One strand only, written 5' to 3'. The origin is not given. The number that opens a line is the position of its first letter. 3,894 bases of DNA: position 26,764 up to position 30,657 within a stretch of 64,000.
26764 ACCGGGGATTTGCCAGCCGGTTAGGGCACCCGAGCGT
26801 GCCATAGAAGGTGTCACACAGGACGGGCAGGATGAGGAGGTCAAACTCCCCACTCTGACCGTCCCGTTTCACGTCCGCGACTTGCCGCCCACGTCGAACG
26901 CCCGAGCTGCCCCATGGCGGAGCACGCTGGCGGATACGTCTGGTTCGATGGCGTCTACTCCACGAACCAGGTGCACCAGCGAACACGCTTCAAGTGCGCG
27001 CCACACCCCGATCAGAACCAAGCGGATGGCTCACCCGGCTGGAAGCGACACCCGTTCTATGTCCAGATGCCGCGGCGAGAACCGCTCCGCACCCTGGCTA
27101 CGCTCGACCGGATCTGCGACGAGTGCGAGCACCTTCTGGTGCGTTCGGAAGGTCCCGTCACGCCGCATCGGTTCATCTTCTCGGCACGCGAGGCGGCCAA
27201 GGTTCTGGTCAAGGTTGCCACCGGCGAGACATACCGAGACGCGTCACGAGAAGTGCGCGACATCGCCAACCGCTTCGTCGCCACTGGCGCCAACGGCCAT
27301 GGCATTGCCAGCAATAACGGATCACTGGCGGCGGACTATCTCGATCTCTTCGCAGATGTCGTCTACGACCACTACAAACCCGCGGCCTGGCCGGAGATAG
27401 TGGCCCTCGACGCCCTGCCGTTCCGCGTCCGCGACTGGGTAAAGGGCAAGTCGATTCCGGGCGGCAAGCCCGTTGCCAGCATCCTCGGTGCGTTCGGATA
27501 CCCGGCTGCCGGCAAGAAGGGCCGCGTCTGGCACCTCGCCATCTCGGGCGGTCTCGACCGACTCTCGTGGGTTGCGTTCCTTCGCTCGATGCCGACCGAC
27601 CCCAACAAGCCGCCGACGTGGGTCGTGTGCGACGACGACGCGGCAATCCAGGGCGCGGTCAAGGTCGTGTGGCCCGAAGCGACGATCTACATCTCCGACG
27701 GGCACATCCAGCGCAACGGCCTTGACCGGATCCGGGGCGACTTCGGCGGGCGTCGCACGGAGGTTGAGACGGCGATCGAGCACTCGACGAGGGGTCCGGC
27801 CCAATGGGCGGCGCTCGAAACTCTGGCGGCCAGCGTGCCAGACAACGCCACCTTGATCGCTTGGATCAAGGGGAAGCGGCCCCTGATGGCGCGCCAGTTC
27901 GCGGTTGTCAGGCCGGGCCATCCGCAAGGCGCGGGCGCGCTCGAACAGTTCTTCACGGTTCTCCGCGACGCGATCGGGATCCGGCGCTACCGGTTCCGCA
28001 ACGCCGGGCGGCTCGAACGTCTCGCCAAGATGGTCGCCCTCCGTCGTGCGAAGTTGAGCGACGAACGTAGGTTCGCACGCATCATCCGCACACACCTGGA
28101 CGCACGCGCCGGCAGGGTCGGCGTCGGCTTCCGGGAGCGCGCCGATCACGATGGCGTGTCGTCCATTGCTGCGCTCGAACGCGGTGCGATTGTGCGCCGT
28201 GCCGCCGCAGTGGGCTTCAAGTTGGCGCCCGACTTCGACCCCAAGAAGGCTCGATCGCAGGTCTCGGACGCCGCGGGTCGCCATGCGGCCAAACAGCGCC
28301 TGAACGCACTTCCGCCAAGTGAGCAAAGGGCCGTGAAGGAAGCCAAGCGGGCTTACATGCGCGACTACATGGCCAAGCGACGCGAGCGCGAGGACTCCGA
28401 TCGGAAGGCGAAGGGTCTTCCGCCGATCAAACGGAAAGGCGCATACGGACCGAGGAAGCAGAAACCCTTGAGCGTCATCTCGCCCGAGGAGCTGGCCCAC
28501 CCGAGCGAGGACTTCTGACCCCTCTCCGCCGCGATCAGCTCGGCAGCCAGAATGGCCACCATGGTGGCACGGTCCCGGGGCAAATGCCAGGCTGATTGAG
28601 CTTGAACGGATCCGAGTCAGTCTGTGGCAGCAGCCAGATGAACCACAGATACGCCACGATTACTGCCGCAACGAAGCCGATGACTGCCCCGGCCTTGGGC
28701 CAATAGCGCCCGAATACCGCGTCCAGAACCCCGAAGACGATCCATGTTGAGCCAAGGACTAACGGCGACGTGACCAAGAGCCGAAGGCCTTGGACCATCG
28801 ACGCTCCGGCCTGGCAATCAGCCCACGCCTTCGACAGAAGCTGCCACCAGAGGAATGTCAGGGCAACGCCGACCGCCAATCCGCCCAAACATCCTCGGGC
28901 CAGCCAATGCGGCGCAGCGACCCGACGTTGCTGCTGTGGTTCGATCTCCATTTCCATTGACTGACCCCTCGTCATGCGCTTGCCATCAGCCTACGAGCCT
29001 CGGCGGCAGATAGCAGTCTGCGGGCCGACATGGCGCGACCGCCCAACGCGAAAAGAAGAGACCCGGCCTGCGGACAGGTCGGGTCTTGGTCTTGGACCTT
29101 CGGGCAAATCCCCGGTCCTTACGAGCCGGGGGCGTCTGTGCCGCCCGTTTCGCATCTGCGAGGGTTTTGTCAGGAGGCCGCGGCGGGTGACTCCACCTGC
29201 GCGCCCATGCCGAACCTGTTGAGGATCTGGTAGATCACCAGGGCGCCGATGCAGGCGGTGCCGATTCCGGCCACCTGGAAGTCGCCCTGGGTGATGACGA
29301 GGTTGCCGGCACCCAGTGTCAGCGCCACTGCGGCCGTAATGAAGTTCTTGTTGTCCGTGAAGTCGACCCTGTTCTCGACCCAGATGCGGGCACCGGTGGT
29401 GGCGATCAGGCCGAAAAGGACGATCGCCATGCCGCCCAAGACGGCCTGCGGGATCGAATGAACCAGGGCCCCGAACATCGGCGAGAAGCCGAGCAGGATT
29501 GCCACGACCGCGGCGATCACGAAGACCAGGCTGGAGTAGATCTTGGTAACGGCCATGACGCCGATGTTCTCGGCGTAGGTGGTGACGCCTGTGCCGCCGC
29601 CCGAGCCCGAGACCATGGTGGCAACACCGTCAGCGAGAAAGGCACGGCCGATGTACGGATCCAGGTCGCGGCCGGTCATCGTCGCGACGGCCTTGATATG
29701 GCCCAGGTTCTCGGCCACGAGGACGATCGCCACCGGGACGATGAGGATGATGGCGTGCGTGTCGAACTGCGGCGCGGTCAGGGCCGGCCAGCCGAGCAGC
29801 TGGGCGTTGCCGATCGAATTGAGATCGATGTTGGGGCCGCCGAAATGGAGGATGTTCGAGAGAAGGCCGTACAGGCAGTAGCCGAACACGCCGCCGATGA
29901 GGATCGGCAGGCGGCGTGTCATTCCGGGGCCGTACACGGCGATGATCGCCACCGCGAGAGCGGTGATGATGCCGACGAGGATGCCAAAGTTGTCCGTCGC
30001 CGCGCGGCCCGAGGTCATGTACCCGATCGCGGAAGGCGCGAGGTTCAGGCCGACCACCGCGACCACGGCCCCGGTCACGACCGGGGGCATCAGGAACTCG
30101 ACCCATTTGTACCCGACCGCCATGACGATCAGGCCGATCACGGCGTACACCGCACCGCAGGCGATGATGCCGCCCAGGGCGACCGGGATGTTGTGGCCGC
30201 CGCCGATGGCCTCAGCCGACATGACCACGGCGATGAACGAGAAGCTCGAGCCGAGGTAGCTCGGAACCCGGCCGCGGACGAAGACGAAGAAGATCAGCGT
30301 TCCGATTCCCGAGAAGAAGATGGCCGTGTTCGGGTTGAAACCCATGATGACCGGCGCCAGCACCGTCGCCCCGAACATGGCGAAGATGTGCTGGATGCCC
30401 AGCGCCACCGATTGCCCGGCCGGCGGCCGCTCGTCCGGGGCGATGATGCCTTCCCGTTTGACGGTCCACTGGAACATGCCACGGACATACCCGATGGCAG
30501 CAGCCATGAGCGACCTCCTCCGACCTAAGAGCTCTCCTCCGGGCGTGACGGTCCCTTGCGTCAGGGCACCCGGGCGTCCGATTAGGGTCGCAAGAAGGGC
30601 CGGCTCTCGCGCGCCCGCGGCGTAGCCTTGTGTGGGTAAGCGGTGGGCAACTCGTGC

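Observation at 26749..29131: IS-like insertion between the convergent upp and uraA genes: MULE/IS256-related transposase with an N-terminal zinc-finger-like region, bounded by 29-bp perfect hairpin-forming inverted repeats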

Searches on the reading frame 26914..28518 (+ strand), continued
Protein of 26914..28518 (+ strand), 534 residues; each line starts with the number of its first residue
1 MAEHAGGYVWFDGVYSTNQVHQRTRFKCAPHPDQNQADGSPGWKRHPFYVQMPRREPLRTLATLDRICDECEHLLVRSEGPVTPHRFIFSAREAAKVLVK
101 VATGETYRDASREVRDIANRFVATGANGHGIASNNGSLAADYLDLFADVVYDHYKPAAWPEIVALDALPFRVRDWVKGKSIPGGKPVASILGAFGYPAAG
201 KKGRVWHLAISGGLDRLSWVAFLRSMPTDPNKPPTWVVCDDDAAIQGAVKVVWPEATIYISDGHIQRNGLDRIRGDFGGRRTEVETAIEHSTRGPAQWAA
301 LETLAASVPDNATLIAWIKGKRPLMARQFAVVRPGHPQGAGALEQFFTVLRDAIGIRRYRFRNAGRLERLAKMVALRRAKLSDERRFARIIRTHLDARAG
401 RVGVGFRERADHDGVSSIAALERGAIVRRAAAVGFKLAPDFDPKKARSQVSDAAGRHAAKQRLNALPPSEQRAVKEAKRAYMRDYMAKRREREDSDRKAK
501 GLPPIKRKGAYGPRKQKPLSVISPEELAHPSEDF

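Call 92: fold_search(model_id=the predicted structure, library=pdb)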
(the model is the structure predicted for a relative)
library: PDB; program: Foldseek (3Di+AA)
matches with E <= 10: 285; with E <= 0.001: 6
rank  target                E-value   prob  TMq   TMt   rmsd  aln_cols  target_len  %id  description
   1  6xg8_A                3.6e-09  1.00  0.39  0.50  12.6       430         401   12  ISCth4 transposase, pre-cleaved complex, PCC (released 2020-10-14)
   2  6xgx_A                4.4e-09  1.00  0.40  0.52  10.0       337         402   12  ISCth4 transposase, strand transfer complex 1, STC1 (released 2020-10-14)
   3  6xgx_B                1.4e-08  1.00  0.37  0.52  11.4       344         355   13  ISCth4 transposase, strand transfer complex 1, STC1 (released 2020-10-14)
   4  6xgw_B                6.0e-08  1.00  0.37  0.53  11.2       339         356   15  ISCth4 transposase, pre-reaction complex, PRC (released 2020-10-14)
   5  6xg8_B                4.7e-07  1.00  0.39  0.55  11.1       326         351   15  ISCth4 transposase, pre-cleaved complex, PCC (released 2020-10-14)
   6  6pe2_A                4.8e-04  0.97  0.22  0.24  19.0       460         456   10  Drosophila P element transposase strand transfer complex (released 2019-10-30)
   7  6p5a_A                1.1e-03  0.97  0.23  0.27  17.9       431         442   10  Drosophila P element transposase strand transfer complex (released 2019-10-30)
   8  3hos_A                4.4e-03  0.38  0.10  0.15  23.1       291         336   11  Crystal structure of the mariner Mos1 paired end complex with Mg (released 2009-09-22)
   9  3vq5_B                8.6e-03  0.97  0.11  0.37  14.1       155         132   15  HIV-1 IN core domain in complex with N-METHYL-1-(4-METHYL-2-PHENYL-1,3-THIAZOL-5-YL)METHANAMINE (released 2013-01-30)
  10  7a5p_A                1.1e-02  0.41  0.14  0.15  34.6       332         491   12  Human C Complex Spliceosome - Medium-resolution PERIPHERY (released 2020-10-14)
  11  4u7b_A                1.8e-02  0.25  0.11  0.15  23.4       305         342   10  Crystal structure of a pre-cleavage Mos1 transpososome (released 2015-02-11)
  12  5cr4_B                2.0e-02  0.44  0.12  0.23  21.3       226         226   15  Crystal structure of the Sleeping Beauty transposase catalytic domain (released 2016-03-30)
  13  5hoo_A                2.2e-02  0.41  0.13  0.19  23.6       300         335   11  Crystal structure of the Mos1 Strand Transfer Complex (released 2016-06-01)
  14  4fcy_A                2.2e-02  0.38  0.12  0.14  20.3       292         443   10  Crystal structure of the bacteriophage Mu transpososome (released 2012-11-07)
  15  4jkc_B                2.4e-02  0.47  0.11  0.24  15.1       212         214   12  Open and closed forms of T1800E human PRP8 RNase H-like domain with bound Mg ion (released 2013-05-22)
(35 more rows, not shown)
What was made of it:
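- On IS256 family / prokaryotic Mutator-like transposases: For the pLDDT-91 model, Foldseek's top five hits are all ISCth4 chains, with E from 3.6e-9 to 4.7e-7 and probability 1.0 (call 92).
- On REP / RAYT-type arrangement: The enzyme is a DDE type (call 92).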

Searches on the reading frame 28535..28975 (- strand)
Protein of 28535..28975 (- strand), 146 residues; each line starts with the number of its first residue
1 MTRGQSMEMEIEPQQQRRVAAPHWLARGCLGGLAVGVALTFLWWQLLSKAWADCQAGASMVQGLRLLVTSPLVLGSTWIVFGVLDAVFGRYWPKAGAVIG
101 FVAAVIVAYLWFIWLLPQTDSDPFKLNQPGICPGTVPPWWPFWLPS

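Call 4: search_protein_families(library=pfam, proteins=[window:28535-28975:-], max_evalue=1)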
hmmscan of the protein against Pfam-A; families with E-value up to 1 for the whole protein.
window:28535-28975:- (146 aa): 1 family
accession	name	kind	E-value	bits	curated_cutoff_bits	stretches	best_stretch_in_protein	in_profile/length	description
PF07274.17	DUF1440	-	0.1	13.1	34.7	1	78-129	64-115/135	Protein of unknown function (DUF1440)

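Call 5: search_protein_families(library=ncbifam, proteins=[window:28535-28975:-], max_evalue=1)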
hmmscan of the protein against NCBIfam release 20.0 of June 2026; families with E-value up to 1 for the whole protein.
window:28535-28975:- (146 aa): 0 families

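Call 59: search_protein_families(library=pfam, proteins=[window:28535-28975:-], max_evalue=1)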
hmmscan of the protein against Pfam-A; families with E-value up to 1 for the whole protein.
window:28535-28975:- (146 aa): 1 family
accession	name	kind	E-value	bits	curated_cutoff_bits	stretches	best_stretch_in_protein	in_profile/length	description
PF07274.17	DUF1440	-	0.1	13.1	34.7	1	78-129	64-115/135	Protein of unknown function (DUF1440)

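Call 65: find_homologous_proteins(query=window:28535-28975:-, max_evalue=0.001)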
Query window:28535-28975:- (146 aa): 6 proteins with E <= 0.001 among 143 candidates.
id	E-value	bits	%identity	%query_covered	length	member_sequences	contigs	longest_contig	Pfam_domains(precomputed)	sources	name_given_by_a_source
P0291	8.4e-72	258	80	96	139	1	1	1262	-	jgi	jgi:ferric-dicitrate binding protein FerR (iron transport regulator)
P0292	1.9e-56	208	72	83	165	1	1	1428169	-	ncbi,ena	-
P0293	5.1e-54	200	62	99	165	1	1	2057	-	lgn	-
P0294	1.1e-38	151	76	54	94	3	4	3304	-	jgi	jgi:hypothetical protein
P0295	5.8e-29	119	54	79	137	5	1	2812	-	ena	-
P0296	9.4e-25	105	44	84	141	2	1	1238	-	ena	-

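Call 86: search_protein_families(library=ncbifam, proteins=[window:28535-28975:-], max_evalue=0.1)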
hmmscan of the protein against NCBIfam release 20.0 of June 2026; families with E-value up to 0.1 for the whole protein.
window:28535-28975:- (146 aa): 0 families

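Call 87: search_protein_families(library=padloc, proteins=[window:28535-28975:-], max_evalue=0.1)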
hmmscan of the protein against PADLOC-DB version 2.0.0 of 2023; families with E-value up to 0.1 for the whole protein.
window:28535-28975:- (146 aa): 0 families
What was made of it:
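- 28535..28975 (-): Passenger gene (146 aa, or 140 aa from the second Met). A small membrane protein with 3-4 TM segments and unknown function. No Pfam, NCBIfam or PADLOC family (calls 59, 86, 87).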

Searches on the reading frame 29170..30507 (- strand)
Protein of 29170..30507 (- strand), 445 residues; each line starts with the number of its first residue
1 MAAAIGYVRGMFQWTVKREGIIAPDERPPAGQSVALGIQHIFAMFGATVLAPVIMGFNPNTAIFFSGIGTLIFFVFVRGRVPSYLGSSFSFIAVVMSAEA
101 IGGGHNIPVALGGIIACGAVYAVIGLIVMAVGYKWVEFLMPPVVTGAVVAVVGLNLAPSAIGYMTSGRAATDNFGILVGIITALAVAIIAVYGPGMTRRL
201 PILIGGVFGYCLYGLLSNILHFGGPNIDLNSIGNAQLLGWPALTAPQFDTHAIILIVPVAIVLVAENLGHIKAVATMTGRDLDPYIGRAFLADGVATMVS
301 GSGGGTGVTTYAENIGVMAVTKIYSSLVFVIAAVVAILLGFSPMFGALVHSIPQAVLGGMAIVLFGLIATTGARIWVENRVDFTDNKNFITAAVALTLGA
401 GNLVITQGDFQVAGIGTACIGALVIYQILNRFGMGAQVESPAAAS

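Call 4: search_protein_families(library=pfam, proteins=[window:29170-30507:-], max_evalue=1)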
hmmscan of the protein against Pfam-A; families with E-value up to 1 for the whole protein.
window:29170-30507:- (445 aa): 1 family
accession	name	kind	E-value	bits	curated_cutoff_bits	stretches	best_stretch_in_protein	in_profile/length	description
PF00860.26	Xan_ur_permease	-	1.9e-86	290.6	27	1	32-404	2-385/389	Permease family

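Call 5: search_protein_families(library=ncbifam, proteins=[window:29170-30507:-], max_evalue=1)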
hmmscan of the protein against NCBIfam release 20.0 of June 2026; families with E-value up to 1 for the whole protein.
window:29170-30507:- (445 aa): 5 families
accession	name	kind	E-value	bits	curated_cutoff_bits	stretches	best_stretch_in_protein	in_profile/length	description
TIGR03616.1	RutG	equivalog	1.8e-160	534.4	758.65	1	17-431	16-427/429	pyrimidine utilization transport protein G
TIGR00801.1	ncs2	superfamily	1e-102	344.2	291.8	1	27-425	1-412/415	NCS2 family nucleobase:cation symporter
NF007995.0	PRK10720.1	equivalog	5.3e-99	332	477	1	21-432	5-409/429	uracil permease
TIGR03173.1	pbuX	subfamily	1.1e-54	185.8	414.15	1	36-403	1-371/407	xanthine permease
NF008502.0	PRK11412.1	equivalog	1.2e-06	27.9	370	1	123-399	112-387/433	uracil/xanthine transporter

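Call 45: find_homologous_proteins(query=window:29170-30507:-, max_evalue=1e-100)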
Query window:29170-30507:- (445 aa): 7925 proteins with E <= 1e-100 among 8000 candidates; the best 120 are listed.
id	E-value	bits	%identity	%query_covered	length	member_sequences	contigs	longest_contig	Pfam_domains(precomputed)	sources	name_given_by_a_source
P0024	6.6e-258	874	93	100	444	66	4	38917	PF00860.27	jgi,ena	jgi:uracil-xanthine permease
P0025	6.7e-252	854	91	100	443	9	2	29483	PF00860.27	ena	-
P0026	1.0e-240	817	87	100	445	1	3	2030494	PF00860.27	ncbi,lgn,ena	-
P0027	1.9e-240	816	87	100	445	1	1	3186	PF00860.27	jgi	-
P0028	4.6e-240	815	87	99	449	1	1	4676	PF00860.27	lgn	-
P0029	6.7e-240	814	87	100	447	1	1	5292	PF00860.27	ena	-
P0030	9.6e-240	814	87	100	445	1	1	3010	PF00860.27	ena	-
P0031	1.3e-238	810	86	99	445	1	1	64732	PF00860.27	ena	-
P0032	2.2e-238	809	86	100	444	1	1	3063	PF00860.27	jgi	jgi:putative pyrimidine permease RutG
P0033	2.7e-238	809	88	98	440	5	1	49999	PF00860.27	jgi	-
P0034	8.7e-238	807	86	100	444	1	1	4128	PF00860.27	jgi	jgi:putative pyrimidine permease RutG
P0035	9.1e-236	801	86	99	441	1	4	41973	PF00860.27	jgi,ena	jgi:uracil-xanthine permease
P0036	1.9e-235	800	86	98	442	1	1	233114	PF00860.27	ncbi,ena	-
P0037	2.9e-235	799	85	100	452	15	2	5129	PF00860.27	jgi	jgi:uracil-xanthine permease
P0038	3.1e-235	799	86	98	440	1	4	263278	PF00860.27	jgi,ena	jgi:uracil-xanthine permease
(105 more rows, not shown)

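Call 46: find_encoding_contigs(protein=P0024, flank=5000, max_places=6)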
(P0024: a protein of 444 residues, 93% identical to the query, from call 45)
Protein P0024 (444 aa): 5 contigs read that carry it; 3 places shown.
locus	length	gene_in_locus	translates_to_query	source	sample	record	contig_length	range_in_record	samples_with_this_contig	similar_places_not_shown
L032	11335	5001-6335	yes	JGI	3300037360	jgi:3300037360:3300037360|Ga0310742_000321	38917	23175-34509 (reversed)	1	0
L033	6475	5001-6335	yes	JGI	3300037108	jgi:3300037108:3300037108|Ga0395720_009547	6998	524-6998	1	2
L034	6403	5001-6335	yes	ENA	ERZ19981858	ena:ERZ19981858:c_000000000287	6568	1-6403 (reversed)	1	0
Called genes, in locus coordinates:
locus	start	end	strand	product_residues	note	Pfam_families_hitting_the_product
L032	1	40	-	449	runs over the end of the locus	PF01566:Nramp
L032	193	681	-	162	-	PF12867:DinB_2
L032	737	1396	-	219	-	-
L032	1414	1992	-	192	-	PF00857:Isochorismatase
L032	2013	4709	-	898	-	PF00690:Cation_ATPase_N, PF00122:E1-E2_ATPase, PF00702:Hydrolase, PF13246:Cation_ATPase, PF00689:Cation_ATPase_C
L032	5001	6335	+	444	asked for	PF00860:Xan_ur_permease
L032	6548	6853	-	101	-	-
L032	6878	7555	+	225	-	PF00990:GGDEF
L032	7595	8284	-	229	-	PF14681:UPRTase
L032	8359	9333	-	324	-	PF09594:GT87 (weak)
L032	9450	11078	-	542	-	PF09043:Lys-AminoMut_A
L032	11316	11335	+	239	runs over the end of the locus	PF07238:PilZ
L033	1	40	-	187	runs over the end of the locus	?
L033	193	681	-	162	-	PF12867:DinB_2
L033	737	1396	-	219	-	-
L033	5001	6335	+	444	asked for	PF00860:Xan_ur_permease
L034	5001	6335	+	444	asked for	PF00860:Xan_ur_permease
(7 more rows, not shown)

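Call 59: search_protein_families(library=pfam, proteins=[L032:6548-6853:-, L032:6878-7555:+], max_evalue=1)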
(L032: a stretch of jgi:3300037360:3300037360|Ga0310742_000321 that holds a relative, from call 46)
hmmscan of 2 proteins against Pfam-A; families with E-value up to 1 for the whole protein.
L032:6548-6853:- (101 aa): 0 families

L032:6878-7555:+ (225 aa): 3 families
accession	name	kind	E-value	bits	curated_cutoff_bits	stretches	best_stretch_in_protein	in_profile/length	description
PF00990.26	GGDEF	-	1.4e-24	87.2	23.8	1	78-221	1-156/161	Diguanylate cyclase, GGDEF domain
PF05165.17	GCH_III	-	0.002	17.9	21.3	1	105-195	123-215/246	GTP cyclohydrolase III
PF02184.22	HAT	-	0.3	11.5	21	1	98-114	1-17/32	HAT (Half-A-TPR) repeat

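Call 63: find_encoding_contigs(protein=P0025, flank=4000, max_places=4)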
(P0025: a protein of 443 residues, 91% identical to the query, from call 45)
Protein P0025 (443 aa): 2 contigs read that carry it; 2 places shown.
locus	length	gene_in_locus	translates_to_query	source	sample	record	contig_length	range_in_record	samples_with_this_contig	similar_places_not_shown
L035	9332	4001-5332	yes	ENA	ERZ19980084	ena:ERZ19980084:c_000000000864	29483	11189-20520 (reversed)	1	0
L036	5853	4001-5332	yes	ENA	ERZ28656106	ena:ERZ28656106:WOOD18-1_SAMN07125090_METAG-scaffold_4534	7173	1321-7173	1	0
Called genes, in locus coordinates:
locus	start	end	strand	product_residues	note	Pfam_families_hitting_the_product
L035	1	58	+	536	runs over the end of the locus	PF00370:FGGY_N, PF02782:FGGY_C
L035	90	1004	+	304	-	PF01261:AP_endonuc_2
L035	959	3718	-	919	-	PF00690:Cation_ATPase_N, PF00122:E1-E2_ATPase, PF13246:Cation_ATPase, PF00702:Hydrolase, PF00689:Cation_ATPase_C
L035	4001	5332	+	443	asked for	PF00860:Xan_ur_permease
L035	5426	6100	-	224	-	PF14681:UPRTase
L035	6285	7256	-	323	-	PF09594:GT87 (weak)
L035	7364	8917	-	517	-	PF09043:Lys-AminoMut_A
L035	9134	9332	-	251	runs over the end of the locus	-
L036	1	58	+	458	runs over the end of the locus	?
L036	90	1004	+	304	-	PF01261:AP_endonuc_2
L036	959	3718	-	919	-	PF00690:Cation_ATPase_N, PF00122:E1-E2_ATPase, PF13246:Cation_ATPase, PF00702:Hydrolase, PF00689:Cation_ATPase_C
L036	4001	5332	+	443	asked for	PF00860:Xan_ur_permease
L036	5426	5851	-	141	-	?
